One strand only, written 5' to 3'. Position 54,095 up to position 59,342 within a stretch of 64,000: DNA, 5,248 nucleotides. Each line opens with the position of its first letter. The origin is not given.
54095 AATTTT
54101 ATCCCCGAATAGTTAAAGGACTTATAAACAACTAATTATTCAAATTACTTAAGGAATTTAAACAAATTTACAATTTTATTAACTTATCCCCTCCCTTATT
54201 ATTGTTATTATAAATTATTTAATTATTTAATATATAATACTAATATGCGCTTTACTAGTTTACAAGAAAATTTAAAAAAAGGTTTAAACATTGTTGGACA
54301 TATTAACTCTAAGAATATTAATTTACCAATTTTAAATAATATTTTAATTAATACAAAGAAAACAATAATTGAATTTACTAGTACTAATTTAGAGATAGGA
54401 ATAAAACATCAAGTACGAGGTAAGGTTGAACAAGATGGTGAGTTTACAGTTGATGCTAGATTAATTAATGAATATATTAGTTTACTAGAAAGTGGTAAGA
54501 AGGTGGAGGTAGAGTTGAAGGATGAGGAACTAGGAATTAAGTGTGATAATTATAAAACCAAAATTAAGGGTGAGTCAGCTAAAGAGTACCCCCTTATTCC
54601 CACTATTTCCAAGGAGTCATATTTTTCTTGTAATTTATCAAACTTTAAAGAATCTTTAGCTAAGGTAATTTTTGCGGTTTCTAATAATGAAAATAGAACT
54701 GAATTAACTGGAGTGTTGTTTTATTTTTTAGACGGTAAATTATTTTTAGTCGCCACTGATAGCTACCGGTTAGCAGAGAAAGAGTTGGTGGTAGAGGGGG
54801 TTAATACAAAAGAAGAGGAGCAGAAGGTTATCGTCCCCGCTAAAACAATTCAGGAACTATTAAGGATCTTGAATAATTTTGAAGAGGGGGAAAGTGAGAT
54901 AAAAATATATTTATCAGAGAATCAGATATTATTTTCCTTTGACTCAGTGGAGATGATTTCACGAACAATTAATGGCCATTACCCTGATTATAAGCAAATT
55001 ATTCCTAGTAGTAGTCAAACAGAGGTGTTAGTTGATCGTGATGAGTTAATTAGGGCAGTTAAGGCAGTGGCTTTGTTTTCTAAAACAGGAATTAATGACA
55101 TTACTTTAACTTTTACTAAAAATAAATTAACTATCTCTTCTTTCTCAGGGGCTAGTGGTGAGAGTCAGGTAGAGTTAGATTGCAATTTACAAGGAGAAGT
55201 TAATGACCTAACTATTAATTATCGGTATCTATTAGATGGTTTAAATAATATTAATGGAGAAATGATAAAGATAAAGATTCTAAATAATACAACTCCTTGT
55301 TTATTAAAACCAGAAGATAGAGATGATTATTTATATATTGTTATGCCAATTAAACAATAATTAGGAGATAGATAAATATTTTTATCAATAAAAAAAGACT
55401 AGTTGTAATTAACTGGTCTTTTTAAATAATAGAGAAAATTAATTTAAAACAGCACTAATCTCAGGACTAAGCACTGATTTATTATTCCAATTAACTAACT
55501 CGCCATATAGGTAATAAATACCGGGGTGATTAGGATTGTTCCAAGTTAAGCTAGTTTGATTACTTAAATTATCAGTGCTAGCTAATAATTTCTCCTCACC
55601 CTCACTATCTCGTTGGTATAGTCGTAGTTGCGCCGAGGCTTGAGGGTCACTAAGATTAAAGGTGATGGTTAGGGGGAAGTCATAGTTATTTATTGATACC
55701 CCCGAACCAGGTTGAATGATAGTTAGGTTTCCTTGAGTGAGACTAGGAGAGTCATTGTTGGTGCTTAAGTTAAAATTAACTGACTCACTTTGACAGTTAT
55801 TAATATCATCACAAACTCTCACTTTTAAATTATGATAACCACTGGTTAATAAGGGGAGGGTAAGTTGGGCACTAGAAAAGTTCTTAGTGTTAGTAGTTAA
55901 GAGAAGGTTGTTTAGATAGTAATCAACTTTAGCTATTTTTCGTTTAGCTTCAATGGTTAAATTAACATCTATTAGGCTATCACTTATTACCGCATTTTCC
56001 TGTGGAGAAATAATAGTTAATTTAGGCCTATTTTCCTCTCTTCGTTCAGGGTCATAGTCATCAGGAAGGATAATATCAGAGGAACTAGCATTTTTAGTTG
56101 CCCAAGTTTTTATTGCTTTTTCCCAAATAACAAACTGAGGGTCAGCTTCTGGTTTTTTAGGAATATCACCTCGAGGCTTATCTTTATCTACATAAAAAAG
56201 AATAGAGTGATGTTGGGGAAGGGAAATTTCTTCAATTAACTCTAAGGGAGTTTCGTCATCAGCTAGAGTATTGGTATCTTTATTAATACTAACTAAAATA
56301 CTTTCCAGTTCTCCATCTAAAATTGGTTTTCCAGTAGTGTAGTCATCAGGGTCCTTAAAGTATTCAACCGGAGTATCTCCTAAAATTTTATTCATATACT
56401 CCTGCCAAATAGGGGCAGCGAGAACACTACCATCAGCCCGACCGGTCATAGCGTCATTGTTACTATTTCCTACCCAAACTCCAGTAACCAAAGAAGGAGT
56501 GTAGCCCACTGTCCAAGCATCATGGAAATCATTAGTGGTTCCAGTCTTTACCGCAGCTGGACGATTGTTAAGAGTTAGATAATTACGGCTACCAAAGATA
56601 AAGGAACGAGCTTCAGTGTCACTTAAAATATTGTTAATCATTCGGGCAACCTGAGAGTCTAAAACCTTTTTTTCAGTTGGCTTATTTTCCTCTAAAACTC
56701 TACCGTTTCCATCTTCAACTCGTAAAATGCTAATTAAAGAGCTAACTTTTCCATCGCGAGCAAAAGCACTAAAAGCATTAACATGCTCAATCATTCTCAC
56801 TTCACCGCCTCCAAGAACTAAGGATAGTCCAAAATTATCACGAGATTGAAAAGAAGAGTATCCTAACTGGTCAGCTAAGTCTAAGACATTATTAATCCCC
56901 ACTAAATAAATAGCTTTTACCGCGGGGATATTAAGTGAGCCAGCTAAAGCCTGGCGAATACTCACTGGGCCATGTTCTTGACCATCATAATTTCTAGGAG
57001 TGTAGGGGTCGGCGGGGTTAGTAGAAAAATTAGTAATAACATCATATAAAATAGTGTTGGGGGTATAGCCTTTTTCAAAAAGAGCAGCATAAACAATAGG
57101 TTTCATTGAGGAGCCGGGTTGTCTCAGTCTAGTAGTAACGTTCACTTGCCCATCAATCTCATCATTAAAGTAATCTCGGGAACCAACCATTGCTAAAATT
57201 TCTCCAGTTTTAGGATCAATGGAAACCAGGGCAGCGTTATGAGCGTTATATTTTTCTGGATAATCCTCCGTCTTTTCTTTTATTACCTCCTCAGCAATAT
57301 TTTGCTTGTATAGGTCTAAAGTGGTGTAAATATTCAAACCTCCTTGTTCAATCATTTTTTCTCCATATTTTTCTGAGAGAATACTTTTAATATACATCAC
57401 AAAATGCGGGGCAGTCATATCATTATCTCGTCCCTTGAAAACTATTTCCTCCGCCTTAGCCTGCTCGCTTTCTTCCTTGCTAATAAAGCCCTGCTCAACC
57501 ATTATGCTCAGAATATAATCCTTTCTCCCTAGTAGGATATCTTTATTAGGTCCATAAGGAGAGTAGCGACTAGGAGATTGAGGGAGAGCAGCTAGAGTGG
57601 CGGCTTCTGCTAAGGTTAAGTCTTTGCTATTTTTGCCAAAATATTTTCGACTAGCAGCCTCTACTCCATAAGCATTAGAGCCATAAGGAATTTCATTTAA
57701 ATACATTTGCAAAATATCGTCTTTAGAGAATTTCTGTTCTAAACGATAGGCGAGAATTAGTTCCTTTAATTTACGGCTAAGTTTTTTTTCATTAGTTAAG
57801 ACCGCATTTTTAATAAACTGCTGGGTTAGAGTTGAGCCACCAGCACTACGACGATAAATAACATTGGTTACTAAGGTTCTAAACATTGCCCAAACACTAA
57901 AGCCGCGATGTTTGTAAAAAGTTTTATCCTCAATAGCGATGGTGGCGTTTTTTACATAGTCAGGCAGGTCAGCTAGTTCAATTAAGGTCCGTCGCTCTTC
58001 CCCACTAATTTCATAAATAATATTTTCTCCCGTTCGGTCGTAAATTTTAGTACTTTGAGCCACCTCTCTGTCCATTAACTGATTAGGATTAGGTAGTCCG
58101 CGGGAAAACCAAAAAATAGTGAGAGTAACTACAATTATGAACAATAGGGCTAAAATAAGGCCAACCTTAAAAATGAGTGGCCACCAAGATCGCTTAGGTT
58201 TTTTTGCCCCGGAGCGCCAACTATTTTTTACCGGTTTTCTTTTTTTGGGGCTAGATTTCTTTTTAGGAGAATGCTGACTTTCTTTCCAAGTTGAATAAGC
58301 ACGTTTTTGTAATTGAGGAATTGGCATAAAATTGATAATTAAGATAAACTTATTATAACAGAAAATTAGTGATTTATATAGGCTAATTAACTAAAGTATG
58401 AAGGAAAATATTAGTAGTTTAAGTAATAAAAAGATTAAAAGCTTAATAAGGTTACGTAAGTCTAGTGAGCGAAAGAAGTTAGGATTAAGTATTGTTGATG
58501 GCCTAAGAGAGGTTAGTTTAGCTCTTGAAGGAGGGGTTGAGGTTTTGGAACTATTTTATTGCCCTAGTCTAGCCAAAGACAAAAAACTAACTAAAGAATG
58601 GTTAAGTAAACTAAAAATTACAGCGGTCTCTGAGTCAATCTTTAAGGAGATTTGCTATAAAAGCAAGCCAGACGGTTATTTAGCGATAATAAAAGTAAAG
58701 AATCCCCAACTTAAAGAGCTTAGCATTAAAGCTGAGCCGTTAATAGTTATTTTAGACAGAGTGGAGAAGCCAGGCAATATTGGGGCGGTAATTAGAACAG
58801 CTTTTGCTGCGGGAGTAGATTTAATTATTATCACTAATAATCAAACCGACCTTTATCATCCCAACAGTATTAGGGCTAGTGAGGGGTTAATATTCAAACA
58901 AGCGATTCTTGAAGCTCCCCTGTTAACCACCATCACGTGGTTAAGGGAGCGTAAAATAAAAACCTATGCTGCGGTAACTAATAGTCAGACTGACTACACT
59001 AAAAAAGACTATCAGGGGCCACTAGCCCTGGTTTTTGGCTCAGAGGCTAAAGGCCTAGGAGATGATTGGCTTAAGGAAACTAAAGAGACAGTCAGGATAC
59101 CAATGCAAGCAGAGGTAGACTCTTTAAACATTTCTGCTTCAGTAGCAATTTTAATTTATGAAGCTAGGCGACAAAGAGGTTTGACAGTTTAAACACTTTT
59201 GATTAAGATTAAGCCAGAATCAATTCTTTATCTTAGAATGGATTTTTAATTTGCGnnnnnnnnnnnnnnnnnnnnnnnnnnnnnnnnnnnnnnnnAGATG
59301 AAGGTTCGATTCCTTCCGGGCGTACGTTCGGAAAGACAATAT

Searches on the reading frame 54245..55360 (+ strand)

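Call 35: search_protein_families(library=pfam, proteins=[window:54245-55360:+], max_evalue=0.00001)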
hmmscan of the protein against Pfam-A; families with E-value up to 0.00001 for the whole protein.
window:54245-55360:+ (371 aa): 3 families
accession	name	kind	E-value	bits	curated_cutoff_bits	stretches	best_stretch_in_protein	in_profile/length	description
PF02767.21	DNA_pol3_beta_2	-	4.5e-30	104.7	27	1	132-248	5-116/116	DNA polymerase III beta subunit, central domain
PF00712.24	DNA_pol3_beta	-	9.5e-27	94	24.4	2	1-119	1-120/120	DNA polymerase III beta subunit, N-terminal domain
PF02768.20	DNA_pol3_beta_3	-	4.9e-22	78.4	27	1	250-369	1-120/121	DNA polymerase III beta subunit, C-terminal domain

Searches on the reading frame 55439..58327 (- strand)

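Call 35: search_protein_families(library=pfam, proteins=[window:55439-58327:-], max_evalue=0.00001)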
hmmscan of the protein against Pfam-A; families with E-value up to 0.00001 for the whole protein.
window:55439-58327:- (962 aa): 3 families
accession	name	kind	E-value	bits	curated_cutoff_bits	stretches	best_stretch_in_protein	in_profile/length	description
PF00912.28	Transgly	-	5.5e-60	202.3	27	1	102-276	3-177/178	Transglycosylase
PF00905.27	Transpeptidase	-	1.1e-22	81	22.1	1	367-645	3-298/299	Penicillin binding protein transpeptidase domain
PF17957.7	Big_7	-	1.3e-12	48.6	24.1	1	768-836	1-70/70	Bacterial Ig domain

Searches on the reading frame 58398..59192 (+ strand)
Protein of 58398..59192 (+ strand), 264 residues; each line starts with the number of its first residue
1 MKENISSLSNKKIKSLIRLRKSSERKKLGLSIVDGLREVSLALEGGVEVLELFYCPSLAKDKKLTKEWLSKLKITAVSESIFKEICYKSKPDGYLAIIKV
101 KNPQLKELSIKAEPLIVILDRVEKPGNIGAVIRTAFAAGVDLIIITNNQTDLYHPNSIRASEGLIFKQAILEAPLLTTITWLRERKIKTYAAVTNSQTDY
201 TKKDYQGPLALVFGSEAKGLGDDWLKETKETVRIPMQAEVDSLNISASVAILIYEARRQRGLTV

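Call 35: search_protein_families(library=pfam, proteins=[window:58398-59192:+], max_evalue=0.00001)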
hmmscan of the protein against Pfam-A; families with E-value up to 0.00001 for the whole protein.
window:58398-59192:+ (264 aa): 2 families
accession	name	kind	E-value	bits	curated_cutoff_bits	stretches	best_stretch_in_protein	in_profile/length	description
PF00588.24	SpoU_methylase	-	2.9e-35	121.9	29.7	1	115-254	2-142/142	SpoU rRNA Methylase family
PF22435.1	MRM3-like_sub_bind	-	1.6e-15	57.7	27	1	10-96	1-84/84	MRM3-like substrate binding domain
